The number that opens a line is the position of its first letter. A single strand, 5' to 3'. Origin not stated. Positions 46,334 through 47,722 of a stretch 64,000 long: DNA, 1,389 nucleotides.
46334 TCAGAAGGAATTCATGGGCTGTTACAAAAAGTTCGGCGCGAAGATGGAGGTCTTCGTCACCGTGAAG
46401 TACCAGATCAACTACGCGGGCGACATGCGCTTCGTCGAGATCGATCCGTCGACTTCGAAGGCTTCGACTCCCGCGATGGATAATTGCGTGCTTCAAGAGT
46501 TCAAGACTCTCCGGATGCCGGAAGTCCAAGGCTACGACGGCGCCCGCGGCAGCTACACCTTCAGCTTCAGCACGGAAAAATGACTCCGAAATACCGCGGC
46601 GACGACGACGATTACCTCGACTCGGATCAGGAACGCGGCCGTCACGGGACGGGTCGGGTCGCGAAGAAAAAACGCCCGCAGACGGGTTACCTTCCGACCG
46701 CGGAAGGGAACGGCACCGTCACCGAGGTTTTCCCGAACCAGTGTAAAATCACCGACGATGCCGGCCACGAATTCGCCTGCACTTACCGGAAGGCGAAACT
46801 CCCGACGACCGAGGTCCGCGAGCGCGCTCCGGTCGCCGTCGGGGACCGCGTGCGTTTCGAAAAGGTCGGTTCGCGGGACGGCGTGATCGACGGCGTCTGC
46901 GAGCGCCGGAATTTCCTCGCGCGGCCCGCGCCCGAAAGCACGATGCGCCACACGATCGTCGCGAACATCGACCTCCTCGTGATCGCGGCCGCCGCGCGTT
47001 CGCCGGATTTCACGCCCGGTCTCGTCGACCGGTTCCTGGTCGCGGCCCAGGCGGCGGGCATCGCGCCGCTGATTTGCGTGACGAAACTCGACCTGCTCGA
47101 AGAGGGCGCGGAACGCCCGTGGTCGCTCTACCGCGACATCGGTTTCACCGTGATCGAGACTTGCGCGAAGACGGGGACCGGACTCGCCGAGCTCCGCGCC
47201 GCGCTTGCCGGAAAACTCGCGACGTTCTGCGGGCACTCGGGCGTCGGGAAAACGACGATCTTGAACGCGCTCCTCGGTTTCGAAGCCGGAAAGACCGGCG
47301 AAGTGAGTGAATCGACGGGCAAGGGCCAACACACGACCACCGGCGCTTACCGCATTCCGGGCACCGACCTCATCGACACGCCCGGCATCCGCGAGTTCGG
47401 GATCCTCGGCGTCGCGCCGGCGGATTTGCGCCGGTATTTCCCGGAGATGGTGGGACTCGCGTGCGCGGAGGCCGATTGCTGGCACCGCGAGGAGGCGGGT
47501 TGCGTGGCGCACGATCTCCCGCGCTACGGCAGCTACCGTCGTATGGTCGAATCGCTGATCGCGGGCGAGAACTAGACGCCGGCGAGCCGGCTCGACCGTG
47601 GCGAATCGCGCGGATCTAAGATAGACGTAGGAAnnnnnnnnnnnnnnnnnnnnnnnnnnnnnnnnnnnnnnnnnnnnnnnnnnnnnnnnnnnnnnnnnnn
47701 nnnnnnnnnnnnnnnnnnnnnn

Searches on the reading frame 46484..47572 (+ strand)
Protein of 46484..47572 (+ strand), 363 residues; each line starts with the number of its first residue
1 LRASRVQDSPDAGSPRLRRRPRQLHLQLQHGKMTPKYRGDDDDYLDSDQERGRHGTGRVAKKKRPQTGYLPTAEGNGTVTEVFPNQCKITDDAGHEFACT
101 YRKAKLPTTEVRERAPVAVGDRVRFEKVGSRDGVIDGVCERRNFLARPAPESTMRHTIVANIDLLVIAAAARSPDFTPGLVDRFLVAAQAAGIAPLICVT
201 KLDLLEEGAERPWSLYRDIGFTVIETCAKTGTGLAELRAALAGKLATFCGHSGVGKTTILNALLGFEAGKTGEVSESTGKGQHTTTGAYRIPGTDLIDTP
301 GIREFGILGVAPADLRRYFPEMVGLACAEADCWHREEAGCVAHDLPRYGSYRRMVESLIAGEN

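Call 16: search_protein_families(library=ncbifam, proteins=[window:46484-47572:+], max_evalue=0.1)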
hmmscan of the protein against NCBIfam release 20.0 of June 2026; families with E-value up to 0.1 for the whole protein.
window:46484-47572:+ (363 aa): 37 families (the best 25 are shown)
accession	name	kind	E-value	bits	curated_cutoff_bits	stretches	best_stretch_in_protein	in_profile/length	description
NF008931.0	PRK12288.1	equivalog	3.4e-54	184.2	360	1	72-344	37-311/347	small ribosomal subunit biogenesis GTPase RsgA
TIGR00157.1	TIGR00157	equivalog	9.6e-47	159.6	100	1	118-343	2-226/247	ribosome small subunit-dependent GTPase A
NF008932.0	PRK12289.1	equivalog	7.9e-36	123.8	483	1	96-361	43-304/363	small ribosomal subunit biogenesis GTPase RsgA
TIGR00231.1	small_GTP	domain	1.7e-05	24.7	42.5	1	248-305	8-66/164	GTP-binding protein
TIGR02857.1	CydD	equivalog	1.9e-05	23.8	435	1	241-275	346-380/529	thiol reductant ABC exporter subunit CydD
TIGR03597.1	GTPase_YqeH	equivalog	9.4e-05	21.7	297.4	1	238-303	150-216/361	ribosome biogenesis GTPase YqeH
TIGR03797.1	NHLM_micro_ABC2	equivalog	0.00044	18.9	709.4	1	242-275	478-511/686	NHLP bacteriocin export ABC transporter permease/ATPase subunit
TIGR03608.1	L_ocin_972_ABC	subfamily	0.00049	19.6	254.85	1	242-275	23-56/206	putative bacteriocin export ABC transporter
TIGR03410.1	urea_trans_UrtE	equivalog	0.0022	17.5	285.8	1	242-276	25-59/230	urea ABC transporter ATP-binding subunit UrtE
NF006987.0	PRK09452.1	equivalog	0.0031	16.3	482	1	242-275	42-75/378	spermidine/putrescine ABC transporter ATP-binding protein PotA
TIGR02868.1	CydC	equivalog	0.0039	15.9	329.05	1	242-275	360-393/530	thiol reductant ABC exporter subunit CydC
TIGR03598.1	GTPase_YsxC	equivalog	0.0047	16.6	124.45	1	247-301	22-73/186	ribosome biogenesis GTP-binding protein YihA/YsxC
TIGR01184.1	ntrCD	subfamily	0.0049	16.5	291.8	1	243-275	11-43/230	nitrate ABC transporter ATP-binding protein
TIGR03918.1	GTP_HydF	equivalog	0.0051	15.7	325.55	0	247-309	11-73/392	[FeFe] hydrogenase H-cluster maturation GTPase HydF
NF053840.1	MnTportMntADein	equivalog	0.0057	16.2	400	1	241-289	25-73/240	manganese ABC transporter ATP-binding protein MntA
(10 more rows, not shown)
